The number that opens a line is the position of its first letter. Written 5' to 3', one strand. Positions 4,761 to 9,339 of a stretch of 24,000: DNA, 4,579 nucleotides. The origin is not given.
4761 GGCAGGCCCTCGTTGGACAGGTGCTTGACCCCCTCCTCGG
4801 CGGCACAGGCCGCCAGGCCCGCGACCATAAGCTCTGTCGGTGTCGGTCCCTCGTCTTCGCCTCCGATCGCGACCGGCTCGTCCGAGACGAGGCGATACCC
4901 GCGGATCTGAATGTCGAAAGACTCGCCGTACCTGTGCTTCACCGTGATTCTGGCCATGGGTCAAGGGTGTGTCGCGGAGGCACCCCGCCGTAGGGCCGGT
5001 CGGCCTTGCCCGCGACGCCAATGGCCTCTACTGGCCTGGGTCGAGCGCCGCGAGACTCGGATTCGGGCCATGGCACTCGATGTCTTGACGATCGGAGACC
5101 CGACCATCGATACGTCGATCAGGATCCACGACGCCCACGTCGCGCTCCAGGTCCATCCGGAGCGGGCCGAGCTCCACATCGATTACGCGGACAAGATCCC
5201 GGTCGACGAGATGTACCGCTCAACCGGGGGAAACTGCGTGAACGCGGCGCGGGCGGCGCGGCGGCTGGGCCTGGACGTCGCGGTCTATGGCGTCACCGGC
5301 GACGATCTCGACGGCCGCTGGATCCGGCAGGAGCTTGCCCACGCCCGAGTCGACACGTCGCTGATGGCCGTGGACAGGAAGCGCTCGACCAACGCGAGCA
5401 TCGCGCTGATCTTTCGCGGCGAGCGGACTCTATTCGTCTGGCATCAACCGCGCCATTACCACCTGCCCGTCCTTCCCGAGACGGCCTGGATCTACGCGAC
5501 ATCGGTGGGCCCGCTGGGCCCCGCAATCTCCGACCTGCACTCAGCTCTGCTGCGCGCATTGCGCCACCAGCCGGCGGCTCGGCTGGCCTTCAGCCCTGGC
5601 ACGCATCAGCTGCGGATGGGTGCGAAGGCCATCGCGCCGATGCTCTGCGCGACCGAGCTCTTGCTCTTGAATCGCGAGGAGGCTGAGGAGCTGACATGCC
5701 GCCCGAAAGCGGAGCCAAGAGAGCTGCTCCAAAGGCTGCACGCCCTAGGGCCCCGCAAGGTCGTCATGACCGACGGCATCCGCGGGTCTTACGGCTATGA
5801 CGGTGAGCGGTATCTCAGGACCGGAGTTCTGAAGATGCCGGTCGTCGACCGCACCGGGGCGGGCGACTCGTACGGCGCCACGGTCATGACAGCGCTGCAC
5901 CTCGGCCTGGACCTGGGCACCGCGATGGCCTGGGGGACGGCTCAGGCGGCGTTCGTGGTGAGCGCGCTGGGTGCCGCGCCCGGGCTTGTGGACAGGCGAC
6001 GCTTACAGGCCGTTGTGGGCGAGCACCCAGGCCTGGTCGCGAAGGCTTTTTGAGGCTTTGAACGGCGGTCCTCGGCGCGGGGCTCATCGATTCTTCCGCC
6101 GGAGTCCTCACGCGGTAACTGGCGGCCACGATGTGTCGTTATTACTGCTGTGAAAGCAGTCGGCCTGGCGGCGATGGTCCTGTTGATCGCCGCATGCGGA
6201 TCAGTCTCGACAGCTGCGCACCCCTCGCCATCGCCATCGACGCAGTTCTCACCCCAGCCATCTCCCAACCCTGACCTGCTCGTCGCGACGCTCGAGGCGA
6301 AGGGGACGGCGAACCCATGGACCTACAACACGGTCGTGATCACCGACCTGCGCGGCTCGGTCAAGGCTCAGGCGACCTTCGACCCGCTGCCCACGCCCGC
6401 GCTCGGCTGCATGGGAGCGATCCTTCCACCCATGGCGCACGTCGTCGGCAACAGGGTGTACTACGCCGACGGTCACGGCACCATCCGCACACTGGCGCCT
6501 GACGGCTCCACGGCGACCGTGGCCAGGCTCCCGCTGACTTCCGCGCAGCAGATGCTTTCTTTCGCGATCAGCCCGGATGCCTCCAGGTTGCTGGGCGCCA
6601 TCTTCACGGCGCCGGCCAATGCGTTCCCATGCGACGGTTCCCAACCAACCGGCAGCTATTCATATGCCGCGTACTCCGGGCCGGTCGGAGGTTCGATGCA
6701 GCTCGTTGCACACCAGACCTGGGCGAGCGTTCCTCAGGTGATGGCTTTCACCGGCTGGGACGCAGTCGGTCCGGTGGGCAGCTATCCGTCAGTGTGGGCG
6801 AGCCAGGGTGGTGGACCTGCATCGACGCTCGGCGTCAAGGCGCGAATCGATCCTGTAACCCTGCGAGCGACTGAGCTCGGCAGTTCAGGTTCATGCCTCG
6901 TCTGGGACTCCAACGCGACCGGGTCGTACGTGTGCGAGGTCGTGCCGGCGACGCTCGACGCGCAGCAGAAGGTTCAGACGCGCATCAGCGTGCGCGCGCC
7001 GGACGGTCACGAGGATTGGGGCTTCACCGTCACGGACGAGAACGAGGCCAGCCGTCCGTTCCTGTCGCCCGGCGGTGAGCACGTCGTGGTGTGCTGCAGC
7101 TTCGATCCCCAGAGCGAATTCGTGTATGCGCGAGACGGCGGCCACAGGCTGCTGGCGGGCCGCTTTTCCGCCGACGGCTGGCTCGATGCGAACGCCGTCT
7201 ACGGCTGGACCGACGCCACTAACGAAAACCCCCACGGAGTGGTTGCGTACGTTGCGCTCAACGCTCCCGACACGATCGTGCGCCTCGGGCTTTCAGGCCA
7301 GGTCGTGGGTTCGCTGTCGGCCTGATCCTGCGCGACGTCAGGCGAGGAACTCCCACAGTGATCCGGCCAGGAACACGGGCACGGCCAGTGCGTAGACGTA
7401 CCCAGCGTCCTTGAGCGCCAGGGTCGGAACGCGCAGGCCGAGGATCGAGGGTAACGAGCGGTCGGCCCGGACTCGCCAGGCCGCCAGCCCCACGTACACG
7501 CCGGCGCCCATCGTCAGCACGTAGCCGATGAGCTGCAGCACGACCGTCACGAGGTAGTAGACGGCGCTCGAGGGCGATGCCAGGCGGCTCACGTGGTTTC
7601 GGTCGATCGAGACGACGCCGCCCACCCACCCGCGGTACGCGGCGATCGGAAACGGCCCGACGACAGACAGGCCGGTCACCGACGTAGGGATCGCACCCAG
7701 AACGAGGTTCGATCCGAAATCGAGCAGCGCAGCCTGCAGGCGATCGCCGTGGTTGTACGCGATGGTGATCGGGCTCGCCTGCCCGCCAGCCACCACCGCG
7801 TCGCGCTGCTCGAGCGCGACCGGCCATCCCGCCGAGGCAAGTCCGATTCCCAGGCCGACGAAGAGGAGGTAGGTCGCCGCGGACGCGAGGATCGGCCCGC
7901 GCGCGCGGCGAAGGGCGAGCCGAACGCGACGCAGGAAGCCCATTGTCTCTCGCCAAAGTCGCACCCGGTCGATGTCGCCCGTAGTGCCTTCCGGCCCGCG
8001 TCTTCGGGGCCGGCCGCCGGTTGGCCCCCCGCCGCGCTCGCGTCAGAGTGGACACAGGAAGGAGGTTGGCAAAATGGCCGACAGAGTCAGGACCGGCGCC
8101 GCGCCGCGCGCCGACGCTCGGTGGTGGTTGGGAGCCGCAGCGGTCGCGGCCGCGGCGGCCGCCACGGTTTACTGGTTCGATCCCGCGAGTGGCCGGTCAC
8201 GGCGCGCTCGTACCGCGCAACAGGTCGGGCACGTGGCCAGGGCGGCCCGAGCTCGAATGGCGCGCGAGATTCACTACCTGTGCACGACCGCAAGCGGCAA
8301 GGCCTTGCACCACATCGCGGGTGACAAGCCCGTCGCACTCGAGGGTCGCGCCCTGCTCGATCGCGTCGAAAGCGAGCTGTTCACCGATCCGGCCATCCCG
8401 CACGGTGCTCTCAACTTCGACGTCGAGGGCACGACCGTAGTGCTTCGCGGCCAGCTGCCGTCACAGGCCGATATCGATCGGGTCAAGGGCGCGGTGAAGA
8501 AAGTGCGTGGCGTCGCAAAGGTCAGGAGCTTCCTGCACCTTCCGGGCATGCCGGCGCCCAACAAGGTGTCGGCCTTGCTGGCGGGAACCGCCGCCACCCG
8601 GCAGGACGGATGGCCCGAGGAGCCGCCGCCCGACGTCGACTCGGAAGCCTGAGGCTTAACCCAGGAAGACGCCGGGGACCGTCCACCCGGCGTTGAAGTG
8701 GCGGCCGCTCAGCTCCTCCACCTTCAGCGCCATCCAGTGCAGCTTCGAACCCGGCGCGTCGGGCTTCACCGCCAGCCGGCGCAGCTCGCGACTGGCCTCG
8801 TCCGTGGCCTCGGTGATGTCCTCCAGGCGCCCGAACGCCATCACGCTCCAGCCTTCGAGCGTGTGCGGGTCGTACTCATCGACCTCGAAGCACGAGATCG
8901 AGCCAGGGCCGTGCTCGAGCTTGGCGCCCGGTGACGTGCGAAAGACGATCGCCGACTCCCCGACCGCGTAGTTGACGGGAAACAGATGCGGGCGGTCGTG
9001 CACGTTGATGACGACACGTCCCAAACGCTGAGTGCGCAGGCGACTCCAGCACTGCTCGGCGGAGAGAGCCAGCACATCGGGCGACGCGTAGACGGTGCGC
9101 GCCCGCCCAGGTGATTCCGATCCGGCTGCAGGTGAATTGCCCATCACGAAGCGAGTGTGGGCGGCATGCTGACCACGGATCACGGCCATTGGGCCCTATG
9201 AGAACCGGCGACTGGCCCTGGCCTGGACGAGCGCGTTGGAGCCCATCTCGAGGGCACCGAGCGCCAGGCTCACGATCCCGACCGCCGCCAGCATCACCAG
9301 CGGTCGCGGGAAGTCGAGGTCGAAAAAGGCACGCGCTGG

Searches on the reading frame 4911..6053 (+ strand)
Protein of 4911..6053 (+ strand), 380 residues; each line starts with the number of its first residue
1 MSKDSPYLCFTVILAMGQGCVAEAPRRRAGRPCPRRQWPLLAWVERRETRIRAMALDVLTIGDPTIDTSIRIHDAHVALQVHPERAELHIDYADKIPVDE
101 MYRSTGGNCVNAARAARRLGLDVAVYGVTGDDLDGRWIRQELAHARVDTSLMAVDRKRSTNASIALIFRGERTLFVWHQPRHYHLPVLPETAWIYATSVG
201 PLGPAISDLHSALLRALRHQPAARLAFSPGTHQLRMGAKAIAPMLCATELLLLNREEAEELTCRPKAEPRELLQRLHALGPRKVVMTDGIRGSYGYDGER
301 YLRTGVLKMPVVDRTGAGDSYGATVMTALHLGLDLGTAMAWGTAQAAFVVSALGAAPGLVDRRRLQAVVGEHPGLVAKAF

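Call 6: search_protein_families(library=pfam, proteins=[window:4911-6053:+], max_evalue=0.01)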
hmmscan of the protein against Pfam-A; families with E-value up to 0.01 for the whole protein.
window:4911-6053:+ (380 aa): 2 families
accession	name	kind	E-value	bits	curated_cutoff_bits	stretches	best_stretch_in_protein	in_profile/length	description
PF00294.29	PfkB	-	6.6e-33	114.8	25.8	1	92-357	22-297/302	pfkB family carbohydrate kinase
PF08543.17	Phos_pyr_kin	-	0.0043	16.9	27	1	244-344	116-226/246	Phosphomethylpyrimidine kinase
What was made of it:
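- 5070..6053 (+): PfkB-family sugar kinase 7.6 kb upstream; a candidate accessory gene. PF00294 (call 6).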

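Call 40: search_protein_families(library=ncbifam, proteins=[window:4911-6053:+], max_evalue=0.1)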
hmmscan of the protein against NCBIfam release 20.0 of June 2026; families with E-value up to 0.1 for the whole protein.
window:4911-6053:+ (380 aa): 25 families
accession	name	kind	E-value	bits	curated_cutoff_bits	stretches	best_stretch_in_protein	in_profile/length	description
TIGR04382.1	myo_inos_iolC_N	equivalog_domain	3.6e-26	92.2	300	2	245-367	186-307/309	5-dehydro-2-deoxygluconokinase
NF007321.0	PRK09813.1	equivalog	1.4e-23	83.7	247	2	270-355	175-260/261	fructoselysine 6-kinase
TIGR02152.1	D_ribokin_bact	equivalog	1e-20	74.3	299.65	2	243-363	171-294/298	ribokinase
TIGR03168.1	1-PFK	subfamily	6.2e-18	64.7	216.4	2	249-355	178-287/305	hexose kinase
NF008353.0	PRK11142.1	equivalog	1.3e-16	61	341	2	246-369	177-303/307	ribokinase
TIGR03828.1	pfkB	equivalog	5.8e-16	58.4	292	2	252-355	181-287/305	1-phosphofructokinase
NF049991.1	TagKinase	equivalog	1.1e-13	50.6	420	1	238-370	185-316/321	tagatose kinase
NF053626.1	RibKinHalex1628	equivalog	1.4e-13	51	330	2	98-161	30-93/293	ATP-dependent ribose-1-phosphate kinase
NF006957.1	PRK09434.1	equivalog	2.8e-13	50.1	450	1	100-331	21-262/302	fructokinase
NF041320.1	pfkB_Halo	equivalog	3.5e-13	49.6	400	2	263-356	190-283/302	1-phosphofructokinase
TIGR02198.1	rfaE_dom_I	equivalog_domain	5e-13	48.8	345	2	250-357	193-304/315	D-glycero-beta-D-manno-heptose-7-phosphate kinase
NF040938.1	KDG_KDGal_kin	equivalog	6.2e-13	48.5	400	1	242-355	177-289/305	bifunctional 2-dehydro-3-deoxygluconokinase/2-dehydro-3-deoxygalactonokinase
NF041332.1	KDG_KDGal_kin_Halo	equivalog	3.2e-09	36.7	440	1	246-370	188-311/320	bifunctional 2-dehydro-3-deoxygluconokinase/2-dehydro-3-deoxygalactonokinase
TIGR01231.1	lacC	equivalog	7e-08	32.1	409.55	1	87-176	19-103/310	tagatose-6-phosphate kinase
NF047869.1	myo_kin_aldol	exception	2.1e-07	29.7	600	1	101-162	34-95/586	bifunctional 5-dehydro-2-deoxygluconokinase/5-dehydro-2-deoxyphosphogluconate aldolase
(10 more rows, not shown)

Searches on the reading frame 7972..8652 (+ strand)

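Call 6: search_protein_families(library=pfam, proteins=[window:7972-8652:+], max_evalue=0.01)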
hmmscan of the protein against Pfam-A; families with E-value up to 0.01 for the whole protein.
window:7972-8652:+ (226 aa): 1 family
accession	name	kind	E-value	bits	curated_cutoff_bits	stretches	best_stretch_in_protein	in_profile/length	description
PF04972.22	BON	-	5.5e-09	36.6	27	1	130-189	7-66/69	BON domain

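Call 40: search_protein_families(library=ncbifam, proteins=[window:7972-8652:+], max_evalue=0.1)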
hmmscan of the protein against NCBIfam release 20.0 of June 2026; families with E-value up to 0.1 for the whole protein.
window:7972-8652:+ (226 aa): 2 families
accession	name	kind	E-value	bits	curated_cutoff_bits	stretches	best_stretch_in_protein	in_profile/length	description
NF051434.1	ArfA_OmpATb_N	equivalog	0.007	16.7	81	1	144-185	68-109/114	channel-forming protein ArfA/OmpATb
NF007858.0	PRK10568.1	equivalog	0.01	15.5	174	1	131-188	145-202/206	molecular chaperone OsmY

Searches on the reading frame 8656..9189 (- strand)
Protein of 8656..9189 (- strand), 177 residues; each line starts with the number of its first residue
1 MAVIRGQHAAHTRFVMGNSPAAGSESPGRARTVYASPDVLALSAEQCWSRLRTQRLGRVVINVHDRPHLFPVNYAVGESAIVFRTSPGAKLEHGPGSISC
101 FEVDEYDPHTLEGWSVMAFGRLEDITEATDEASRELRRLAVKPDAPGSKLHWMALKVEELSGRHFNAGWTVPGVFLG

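Call 7: search_protein_families(library=pfam, proteins=[window:8656-9189:-], max_evalue=0.01)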
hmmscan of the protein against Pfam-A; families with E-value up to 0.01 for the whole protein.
window:8656-9189:- (177 aa): 1 family
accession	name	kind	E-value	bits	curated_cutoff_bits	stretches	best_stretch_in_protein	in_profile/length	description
PF12900.13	Pyridox_ox_2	-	7.5e-23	81.5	27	1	44-163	2-139/140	Pyridoxamine 5'-phosphate oxidase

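Call 40: search_protein_families(library=ncbifam, proteins=[window:8656-9189:-], max_evalue=0.1)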
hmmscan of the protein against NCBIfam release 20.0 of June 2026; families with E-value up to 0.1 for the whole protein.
window:8656-9189:- (177 aa): 0 families
